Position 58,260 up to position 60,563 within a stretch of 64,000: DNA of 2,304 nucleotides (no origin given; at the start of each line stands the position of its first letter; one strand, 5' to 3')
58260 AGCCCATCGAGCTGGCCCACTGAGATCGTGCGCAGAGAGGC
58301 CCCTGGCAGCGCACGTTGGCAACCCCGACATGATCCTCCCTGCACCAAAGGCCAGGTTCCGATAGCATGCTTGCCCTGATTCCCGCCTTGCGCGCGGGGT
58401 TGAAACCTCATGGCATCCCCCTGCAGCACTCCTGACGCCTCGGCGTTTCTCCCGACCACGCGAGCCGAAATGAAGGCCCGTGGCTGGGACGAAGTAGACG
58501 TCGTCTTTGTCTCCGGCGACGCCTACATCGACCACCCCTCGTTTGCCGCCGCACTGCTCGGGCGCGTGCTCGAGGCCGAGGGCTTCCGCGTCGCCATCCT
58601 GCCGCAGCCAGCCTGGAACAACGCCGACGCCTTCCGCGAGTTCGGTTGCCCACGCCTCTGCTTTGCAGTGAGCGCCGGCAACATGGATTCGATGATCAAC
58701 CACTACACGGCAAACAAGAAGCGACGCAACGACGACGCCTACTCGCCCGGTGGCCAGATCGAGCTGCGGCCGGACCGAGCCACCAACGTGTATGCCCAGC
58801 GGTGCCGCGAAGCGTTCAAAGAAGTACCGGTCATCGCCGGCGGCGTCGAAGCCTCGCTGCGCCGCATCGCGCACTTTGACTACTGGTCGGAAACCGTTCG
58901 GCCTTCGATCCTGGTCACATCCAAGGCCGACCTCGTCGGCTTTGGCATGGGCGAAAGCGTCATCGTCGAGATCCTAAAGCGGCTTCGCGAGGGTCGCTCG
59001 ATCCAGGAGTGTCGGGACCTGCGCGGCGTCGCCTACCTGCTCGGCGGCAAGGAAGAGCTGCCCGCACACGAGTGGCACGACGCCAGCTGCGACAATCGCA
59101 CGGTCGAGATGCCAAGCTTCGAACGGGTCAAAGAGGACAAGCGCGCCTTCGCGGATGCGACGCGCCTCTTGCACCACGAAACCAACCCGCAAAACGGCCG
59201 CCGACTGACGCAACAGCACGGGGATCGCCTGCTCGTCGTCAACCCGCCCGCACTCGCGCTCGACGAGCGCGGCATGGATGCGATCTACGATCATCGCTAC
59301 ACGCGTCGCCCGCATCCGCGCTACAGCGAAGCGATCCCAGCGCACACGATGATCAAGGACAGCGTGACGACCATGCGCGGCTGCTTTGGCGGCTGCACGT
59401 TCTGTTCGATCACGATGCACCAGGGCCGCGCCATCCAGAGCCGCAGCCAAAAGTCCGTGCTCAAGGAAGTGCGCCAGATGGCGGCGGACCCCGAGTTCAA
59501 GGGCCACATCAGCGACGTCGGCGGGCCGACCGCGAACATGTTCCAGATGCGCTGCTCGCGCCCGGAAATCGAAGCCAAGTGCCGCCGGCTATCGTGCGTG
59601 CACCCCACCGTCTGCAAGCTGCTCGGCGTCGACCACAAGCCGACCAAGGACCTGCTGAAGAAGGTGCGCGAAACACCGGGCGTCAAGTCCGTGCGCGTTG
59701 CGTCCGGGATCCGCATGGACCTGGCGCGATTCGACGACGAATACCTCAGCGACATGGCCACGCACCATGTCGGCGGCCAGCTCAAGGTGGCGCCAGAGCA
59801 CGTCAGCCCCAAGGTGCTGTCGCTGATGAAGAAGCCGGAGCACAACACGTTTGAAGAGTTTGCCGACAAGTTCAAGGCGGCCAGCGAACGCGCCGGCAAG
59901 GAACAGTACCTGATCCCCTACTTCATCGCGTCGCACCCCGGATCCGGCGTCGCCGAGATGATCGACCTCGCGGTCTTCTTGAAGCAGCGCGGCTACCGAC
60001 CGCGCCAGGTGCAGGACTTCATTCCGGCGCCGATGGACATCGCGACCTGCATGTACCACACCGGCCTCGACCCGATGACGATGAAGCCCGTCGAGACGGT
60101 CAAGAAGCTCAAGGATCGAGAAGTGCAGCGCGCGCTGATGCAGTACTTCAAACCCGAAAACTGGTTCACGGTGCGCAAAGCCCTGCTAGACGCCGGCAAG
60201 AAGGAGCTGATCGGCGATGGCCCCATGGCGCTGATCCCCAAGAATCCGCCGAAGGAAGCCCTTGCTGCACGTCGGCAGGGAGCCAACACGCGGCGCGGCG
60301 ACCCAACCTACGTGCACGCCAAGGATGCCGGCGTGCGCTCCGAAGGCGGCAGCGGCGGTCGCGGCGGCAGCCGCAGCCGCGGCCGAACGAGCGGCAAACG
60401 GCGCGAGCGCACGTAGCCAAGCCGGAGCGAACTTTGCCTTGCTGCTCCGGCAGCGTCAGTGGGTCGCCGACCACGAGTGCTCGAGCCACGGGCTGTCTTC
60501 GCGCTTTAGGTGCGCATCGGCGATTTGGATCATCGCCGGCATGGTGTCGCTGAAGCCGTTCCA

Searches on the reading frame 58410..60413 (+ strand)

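Call 71: search_protein_families(library=pfam, proteins=[window:58410-60413:+], max_evalue=0.001)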
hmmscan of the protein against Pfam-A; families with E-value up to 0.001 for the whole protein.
window:58410-60413:+ (668 aa): 3 families
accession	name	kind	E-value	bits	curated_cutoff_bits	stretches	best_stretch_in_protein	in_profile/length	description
PF08497.15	Radical_SAM_N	-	3.6e-126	420.9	25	1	13-318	1-301/301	Radical SAM N-terminal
PF11842.13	DUF3362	-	1.6e-26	93.7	27.6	1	533-641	2-116/151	Domain of unknown function (DUF3362)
PF04055.27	Radical_SAM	-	1.7e-10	41.7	29.5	1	320-520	2-162/166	Radical SAM superfamily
